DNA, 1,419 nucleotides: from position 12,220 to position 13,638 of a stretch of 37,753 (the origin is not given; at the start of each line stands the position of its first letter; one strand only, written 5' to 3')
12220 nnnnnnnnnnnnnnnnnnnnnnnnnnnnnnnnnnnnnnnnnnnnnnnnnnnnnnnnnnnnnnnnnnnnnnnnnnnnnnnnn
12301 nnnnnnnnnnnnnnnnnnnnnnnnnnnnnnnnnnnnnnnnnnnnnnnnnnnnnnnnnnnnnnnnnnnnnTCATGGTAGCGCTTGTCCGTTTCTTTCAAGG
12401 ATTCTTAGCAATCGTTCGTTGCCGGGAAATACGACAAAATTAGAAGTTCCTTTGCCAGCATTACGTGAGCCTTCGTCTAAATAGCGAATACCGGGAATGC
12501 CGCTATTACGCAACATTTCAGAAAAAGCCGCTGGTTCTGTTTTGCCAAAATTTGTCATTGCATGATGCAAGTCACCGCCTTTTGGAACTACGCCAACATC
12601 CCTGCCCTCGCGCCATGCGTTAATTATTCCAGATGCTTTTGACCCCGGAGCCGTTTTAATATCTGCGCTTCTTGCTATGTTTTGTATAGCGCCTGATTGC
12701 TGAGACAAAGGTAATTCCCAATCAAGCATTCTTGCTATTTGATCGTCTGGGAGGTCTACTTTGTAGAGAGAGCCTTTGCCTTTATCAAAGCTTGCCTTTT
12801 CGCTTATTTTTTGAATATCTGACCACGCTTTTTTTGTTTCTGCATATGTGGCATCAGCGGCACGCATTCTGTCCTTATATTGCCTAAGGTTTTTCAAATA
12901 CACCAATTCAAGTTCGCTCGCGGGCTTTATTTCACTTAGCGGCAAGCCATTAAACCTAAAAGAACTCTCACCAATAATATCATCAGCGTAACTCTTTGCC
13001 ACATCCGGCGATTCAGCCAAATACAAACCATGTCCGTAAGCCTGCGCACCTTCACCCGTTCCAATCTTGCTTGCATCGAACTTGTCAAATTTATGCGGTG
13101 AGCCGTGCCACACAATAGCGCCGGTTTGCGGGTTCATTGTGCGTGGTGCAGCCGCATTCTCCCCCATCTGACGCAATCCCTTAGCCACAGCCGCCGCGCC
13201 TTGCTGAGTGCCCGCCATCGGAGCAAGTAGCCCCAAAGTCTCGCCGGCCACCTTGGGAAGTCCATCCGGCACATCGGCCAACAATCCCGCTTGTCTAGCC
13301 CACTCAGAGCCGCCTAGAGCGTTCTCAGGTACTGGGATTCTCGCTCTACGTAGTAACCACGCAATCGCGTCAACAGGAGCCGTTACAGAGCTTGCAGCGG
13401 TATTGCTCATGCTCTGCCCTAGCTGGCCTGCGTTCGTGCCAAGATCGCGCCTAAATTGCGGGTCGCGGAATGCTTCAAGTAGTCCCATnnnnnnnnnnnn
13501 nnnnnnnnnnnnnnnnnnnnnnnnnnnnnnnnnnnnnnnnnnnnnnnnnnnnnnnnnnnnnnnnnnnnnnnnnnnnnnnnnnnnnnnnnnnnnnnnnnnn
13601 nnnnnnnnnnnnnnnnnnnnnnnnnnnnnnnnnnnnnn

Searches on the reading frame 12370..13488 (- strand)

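Call 68: search_protein_families(library=pfam, proteins=[window:12370-13488:-], max_evalue=0.01)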
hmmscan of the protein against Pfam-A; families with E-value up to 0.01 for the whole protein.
window:12370-13488:- (372 aa): 2 families
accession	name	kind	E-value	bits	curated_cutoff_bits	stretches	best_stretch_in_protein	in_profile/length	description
PF18760.7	ART-PolyVal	-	3e-06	28.5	31.2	1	125-224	8-86/140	ADP-Ribosyltransferase in polyvalent proteins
PF13151.12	DUF3990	-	0.0023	18.1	32.2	1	125-170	2-44/152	Protein of unknown function (DUF3990)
